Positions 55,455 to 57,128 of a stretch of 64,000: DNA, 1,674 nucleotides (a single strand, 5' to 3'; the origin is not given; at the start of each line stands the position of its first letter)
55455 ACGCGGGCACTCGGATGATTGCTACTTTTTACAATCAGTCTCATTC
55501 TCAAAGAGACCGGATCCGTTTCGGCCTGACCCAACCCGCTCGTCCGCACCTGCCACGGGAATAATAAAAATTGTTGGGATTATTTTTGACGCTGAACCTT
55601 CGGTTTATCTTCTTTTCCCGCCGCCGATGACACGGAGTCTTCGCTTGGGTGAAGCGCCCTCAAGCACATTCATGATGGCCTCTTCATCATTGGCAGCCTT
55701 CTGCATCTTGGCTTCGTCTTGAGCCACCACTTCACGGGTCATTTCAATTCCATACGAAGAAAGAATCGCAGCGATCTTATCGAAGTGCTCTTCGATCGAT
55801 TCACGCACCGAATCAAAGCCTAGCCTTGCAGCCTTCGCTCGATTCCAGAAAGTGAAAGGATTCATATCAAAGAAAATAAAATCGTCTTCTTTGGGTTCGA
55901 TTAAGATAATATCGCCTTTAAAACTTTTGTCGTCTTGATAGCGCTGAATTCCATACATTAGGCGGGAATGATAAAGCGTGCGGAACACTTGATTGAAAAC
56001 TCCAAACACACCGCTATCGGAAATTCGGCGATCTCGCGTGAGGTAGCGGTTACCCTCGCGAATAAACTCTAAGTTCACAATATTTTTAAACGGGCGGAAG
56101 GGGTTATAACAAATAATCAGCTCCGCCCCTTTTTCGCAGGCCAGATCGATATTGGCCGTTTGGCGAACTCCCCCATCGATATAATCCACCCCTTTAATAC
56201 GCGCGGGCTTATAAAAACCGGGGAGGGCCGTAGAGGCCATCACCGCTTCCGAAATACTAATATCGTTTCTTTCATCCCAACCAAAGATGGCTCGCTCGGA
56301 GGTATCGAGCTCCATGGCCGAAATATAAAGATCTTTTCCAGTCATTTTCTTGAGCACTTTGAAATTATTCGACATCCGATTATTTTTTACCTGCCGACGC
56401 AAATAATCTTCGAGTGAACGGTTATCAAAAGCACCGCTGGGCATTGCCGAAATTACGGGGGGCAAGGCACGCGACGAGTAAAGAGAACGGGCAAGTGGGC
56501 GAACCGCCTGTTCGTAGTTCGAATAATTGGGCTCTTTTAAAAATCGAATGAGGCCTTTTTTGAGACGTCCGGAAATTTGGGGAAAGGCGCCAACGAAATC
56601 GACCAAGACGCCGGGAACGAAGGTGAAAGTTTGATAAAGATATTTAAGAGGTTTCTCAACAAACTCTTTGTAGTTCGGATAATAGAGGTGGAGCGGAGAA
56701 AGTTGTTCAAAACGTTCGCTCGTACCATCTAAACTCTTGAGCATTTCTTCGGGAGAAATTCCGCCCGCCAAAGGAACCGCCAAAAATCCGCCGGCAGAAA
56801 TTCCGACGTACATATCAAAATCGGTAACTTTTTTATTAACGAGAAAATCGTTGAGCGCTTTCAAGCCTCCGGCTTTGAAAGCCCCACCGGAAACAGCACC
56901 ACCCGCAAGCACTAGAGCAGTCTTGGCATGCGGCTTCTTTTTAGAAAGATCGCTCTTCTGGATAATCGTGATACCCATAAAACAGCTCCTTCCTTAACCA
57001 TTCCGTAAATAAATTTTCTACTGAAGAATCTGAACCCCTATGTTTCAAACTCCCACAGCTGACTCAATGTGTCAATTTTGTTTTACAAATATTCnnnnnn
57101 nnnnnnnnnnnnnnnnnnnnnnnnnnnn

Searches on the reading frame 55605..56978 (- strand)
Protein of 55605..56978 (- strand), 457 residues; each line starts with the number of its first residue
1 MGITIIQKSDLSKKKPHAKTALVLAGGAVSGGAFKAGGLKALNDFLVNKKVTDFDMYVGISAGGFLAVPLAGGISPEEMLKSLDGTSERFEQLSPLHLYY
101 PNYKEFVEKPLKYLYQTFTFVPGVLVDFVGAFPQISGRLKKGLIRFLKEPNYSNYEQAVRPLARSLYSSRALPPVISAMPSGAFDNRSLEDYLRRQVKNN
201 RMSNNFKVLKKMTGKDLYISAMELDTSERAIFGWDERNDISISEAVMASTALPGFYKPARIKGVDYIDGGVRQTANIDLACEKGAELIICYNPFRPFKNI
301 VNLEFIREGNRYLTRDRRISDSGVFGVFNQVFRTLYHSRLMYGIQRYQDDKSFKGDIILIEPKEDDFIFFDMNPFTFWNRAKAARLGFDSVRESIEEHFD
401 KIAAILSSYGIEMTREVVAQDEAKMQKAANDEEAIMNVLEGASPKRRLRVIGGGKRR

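Call 36: search_protein_families(library=ncbifam, proteins=[window:55605-56978:-], max_evalue=1e-10)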
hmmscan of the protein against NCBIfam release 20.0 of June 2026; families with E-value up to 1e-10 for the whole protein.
window:55605-56978:- (457 aa): 0 families

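Call 57: search_protein_families(library=pfam, proteins=[window:55605-56978:-], max_evalue=0.01)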
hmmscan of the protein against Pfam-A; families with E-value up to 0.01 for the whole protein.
window:55605-56978:- (457 aa): 1 family
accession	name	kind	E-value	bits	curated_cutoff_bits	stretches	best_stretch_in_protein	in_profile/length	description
PF01734.28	Patatin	-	6.8e-26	92.1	27.7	1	22-280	1-190/191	Patatin-like phospholipase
